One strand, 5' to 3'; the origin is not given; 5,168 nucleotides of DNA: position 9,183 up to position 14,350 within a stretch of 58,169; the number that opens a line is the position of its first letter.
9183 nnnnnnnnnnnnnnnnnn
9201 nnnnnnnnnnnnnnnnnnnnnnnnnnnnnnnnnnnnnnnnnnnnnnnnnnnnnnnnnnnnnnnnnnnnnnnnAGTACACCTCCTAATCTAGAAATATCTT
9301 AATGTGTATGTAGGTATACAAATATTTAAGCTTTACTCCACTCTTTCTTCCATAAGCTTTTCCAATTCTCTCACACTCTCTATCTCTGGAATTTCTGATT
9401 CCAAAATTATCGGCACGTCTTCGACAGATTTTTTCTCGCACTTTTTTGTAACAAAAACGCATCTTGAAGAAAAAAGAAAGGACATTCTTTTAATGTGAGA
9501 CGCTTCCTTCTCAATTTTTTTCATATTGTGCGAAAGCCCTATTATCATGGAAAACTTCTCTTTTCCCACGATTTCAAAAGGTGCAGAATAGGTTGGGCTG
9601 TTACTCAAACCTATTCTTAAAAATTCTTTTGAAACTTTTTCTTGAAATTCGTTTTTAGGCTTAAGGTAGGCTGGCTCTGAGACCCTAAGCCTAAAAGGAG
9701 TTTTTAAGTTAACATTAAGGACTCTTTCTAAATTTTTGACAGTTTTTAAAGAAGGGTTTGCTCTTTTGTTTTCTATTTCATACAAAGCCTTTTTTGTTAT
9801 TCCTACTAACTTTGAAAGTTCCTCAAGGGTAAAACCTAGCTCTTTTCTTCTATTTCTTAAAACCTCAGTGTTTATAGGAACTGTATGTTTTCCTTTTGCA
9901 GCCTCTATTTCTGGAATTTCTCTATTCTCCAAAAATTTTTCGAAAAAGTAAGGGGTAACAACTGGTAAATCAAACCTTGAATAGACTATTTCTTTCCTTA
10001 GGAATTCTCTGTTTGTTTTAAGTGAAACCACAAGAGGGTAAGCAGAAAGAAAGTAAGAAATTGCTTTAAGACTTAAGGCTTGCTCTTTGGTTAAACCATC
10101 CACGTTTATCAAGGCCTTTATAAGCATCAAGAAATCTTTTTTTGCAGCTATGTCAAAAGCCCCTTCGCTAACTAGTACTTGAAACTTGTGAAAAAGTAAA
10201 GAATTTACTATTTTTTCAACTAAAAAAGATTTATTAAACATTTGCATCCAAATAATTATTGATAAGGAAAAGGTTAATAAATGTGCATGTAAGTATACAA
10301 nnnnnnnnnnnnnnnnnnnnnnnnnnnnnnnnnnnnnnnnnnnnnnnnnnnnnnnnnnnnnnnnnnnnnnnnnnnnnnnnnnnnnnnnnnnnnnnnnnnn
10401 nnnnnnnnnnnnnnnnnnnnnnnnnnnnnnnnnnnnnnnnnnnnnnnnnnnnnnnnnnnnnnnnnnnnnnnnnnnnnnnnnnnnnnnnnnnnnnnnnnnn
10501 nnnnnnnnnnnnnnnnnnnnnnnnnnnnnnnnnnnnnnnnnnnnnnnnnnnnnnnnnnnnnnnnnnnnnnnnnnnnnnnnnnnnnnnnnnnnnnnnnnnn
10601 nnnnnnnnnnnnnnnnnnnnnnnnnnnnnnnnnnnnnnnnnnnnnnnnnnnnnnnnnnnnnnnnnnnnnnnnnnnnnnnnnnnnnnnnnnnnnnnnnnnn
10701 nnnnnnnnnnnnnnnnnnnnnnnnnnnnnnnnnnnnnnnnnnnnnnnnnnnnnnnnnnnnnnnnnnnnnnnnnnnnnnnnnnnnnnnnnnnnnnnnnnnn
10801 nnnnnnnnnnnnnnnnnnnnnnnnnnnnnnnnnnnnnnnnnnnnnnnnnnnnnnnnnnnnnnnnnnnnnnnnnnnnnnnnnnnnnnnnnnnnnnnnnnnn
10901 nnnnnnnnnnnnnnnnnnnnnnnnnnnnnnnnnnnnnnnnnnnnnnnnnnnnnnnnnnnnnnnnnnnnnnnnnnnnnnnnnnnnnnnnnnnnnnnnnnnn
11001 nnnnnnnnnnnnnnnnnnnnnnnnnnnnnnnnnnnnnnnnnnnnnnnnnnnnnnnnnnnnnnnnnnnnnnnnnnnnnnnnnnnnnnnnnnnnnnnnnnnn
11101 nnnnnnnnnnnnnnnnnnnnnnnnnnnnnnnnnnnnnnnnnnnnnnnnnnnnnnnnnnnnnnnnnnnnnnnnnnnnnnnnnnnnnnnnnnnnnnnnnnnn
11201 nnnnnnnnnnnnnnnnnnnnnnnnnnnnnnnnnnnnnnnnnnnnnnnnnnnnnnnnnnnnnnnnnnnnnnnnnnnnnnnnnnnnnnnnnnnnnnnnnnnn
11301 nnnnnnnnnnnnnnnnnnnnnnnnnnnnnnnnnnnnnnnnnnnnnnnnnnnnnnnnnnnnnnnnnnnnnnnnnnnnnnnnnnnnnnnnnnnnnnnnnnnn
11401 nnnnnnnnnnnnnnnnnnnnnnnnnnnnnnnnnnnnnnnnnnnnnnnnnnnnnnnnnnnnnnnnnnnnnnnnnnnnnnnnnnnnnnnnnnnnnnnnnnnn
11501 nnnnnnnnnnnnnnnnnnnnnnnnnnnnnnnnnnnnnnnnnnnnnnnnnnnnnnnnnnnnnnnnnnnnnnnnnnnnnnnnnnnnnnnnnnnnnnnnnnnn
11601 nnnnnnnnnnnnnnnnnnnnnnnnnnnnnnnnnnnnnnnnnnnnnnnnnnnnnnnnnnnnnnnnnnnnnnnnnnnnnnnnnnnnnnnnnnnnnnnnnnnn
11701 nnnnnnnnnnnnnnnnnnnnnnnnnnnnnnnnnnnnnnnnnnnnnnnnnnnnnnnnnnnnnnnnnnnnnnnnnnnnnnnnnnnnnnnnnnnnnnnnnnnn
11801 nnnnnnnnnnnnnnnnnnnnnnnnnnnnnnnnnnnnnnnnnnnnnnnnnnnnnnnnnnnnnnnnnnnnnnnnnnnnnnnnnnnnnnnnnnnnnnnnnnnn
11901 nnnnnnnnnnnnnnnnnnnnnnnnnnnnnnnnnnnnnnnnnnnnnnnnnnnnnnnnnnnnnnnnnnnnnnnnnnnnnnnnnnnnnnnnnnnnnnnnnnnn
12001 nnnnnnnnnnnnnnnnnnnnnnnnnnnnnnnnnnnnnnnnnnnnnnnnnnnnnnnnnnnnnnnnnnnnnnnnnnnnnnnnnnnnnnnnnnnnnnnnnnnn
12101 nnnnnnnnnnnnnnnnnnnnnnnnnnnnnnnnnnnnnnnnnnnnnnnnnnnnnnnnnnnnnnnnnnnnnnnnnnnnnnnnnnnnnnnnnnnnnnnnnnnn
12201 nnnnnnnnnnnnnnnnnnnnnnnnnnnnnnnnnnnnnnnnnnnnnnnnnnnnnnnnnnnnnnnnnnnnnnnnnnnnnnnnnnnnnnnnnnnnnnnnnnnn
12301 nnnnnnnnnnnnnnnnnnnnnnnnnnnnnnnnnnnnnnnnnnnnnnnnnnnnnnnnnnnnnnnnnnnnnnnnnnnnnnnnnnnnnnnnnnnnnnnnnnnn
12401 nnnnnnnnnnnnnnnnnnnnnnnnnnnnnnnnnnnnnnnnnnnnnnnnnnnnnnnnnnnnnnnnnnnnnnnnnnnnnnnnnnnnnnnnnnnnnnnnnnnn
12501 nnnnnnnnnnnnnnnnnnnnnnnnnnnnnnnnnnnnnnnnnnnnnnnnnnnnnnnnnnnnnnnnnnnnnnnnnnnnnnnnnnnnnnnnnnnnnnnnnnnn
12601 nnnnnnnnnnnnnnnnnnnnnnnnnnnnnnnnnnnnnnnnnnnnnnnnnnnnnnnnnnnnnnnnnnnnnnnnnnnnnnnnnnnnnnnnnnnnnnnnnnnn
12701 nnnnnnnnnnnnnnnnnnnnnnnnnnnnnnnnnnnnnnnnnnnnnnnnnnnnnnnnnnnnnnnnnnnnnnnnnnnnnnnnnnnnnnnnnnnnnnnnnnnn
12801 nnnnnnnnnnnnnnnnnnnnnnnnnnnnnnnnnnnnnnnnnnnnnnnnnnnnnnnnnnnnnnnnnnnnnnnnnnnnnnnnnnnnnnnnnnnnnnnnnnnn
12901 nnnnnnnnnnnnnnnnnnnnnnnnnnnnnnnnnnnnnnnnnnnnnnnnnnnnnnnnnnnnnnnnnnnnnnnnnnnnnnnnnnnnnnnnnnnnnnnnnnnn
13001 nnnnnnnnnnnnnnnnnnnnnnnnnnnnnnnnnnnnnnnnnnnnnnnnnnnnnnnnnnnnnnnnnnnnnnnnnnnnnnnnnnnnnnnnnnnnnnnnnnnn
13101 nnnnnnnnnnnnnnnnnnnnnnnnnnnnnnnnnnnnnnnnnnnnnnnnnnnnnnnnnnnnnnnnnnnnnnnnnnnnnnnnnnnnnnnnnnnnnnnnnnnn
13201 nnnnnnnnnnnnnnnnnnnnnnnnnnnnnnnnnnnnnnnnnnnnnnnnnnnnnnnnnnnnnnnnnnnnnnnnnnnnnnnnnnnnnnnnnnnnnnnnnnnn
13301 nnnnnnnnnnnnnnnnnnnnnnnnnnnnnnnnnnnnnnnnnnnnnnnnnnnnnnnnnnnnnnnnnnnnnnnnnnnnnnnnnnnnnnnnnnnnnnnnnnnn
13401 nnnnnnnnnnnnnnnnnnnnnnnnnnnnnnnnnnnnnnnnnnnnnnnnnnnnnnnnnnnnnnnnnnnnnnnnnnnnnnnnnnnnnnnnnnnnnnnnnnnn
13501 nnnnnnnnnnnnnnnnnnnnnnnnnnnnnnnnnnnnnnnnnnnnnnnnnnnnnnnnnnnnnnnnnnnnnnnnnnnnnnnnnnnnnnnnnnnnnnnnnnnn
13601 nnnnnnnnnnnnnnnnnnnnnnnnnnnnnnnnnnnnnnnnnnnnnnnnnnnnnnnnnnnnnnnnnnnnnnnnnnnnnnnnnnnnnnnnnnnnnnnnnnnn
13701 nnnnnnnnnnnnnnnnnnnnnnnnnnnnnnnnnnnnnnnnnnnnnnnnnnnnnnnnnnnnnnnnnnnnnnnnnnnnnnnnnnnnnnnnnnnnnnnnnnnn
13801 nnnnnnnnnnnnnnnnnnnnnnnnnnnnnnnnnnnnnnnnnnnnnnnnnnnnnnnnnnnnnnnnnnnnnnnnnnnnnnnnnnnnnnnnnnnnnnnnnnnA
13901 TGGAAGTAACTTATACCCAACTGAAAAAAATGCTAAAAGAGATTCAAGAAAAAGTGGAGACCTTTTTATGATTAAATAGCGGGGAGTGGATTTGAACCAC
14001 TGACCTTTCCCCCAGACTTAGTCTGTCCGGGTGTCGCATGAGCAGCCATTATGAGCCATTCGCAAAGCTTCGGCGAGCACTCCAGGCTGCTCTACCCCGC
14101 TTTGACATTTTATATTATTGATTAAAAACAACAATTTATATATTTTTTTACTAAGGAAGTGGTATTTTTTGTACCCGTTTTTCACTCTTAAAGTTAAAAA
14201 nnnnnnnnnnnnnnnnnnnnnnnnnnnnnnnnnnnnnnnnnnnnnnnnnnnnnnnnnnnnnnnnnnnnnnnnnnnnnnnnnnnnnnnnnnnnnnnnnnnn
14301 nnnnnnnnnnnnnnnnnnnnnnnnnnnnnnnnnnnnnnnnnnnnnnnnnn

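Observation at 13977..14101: Initiator tRNA-Met with three introns whose splice motifs are mutually exclusive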

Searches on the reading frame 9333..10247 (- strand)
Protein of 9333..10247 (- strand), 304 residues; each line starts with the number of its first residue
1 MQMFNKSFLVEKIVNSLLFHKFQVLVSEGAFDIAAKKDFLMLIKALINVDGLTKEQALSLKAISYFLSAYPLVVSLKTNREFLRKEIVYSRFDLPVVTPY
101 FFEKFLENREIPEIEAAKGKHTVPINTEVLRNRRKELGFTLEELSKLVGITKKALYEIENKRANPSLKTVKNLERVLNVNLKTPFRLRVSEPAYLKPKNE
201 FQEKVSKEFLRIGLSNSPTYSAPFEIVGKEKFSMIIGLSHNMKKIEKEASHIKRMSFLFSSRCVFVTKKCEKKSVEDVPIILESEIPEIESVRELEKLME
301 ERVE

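Call 29: search_protein_families(library=pfam, proteins=[window:9333-10247:-], max_evalue=0.001)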
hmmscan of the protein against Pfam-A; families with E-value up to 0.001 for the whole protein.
window:9333-10247:- (304 aa): 4 families
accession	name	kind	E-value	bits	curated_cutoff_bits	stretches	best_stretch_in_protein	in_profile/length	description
PF01381.28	HTH_3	-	8.9e-14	51.7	23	1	130-181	1-52/55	Helix-turn-helix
PF12844.13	HTH_19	-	6.6e-08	32.8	30.2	1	128-181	2-55/64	Helix-turn-helix domain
PF13560.12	HTH_31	-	9e-07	29.5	27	1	129-179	5-56/64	Helix-turn-helix domain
PF13443.12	HTH_26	-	0.0006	20.4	22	0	130-181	2-54/63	Cro/C1-type HTH DNA-binding domain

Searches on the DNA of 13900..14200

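Call 5: search_rna_families(source=window, start=13900, end=14200, threshold=evalue, max_evalue=10, show_alignments=5)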
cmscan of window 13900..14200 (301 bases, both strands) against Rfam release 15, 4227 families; matches with E-value up to 10: 6.
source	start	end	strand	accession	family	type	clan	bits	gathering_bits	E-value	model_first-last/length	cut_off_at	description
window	13900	13946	+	RF01726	SAM-II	Cis-reg; riboswitch;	-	19.7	44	0.19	1-60/60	no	SAM-II riboswitch aptamer (SAM-II long loop)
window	14123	14171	+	RF02846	Ref84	Gene; antisense;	-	19.6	52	3.4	1-87/87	no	Enterococcus sRNA 84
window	14112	14165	+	RF00474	snosnR57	Gene; snRNA; snoRNA; CD-box;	-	19.2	50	2.3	1-95/95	no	Small nucleolar RNA snR57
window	14082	14160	-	RF02896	S774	Gene; sRNA;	-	18.7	48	5.3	1-95/95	no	Staphylococcus sRNA 774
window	13906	14005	-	RF04345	Plastid-rps12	Cis-reg;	-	17.9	78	6.8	1-97/97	no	Plastid-rps12 3UTR RNA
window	13911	13942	+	RF02925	6A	Gene; sRNA;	-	13.9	41.2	9.3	1-52/52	no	6A RNA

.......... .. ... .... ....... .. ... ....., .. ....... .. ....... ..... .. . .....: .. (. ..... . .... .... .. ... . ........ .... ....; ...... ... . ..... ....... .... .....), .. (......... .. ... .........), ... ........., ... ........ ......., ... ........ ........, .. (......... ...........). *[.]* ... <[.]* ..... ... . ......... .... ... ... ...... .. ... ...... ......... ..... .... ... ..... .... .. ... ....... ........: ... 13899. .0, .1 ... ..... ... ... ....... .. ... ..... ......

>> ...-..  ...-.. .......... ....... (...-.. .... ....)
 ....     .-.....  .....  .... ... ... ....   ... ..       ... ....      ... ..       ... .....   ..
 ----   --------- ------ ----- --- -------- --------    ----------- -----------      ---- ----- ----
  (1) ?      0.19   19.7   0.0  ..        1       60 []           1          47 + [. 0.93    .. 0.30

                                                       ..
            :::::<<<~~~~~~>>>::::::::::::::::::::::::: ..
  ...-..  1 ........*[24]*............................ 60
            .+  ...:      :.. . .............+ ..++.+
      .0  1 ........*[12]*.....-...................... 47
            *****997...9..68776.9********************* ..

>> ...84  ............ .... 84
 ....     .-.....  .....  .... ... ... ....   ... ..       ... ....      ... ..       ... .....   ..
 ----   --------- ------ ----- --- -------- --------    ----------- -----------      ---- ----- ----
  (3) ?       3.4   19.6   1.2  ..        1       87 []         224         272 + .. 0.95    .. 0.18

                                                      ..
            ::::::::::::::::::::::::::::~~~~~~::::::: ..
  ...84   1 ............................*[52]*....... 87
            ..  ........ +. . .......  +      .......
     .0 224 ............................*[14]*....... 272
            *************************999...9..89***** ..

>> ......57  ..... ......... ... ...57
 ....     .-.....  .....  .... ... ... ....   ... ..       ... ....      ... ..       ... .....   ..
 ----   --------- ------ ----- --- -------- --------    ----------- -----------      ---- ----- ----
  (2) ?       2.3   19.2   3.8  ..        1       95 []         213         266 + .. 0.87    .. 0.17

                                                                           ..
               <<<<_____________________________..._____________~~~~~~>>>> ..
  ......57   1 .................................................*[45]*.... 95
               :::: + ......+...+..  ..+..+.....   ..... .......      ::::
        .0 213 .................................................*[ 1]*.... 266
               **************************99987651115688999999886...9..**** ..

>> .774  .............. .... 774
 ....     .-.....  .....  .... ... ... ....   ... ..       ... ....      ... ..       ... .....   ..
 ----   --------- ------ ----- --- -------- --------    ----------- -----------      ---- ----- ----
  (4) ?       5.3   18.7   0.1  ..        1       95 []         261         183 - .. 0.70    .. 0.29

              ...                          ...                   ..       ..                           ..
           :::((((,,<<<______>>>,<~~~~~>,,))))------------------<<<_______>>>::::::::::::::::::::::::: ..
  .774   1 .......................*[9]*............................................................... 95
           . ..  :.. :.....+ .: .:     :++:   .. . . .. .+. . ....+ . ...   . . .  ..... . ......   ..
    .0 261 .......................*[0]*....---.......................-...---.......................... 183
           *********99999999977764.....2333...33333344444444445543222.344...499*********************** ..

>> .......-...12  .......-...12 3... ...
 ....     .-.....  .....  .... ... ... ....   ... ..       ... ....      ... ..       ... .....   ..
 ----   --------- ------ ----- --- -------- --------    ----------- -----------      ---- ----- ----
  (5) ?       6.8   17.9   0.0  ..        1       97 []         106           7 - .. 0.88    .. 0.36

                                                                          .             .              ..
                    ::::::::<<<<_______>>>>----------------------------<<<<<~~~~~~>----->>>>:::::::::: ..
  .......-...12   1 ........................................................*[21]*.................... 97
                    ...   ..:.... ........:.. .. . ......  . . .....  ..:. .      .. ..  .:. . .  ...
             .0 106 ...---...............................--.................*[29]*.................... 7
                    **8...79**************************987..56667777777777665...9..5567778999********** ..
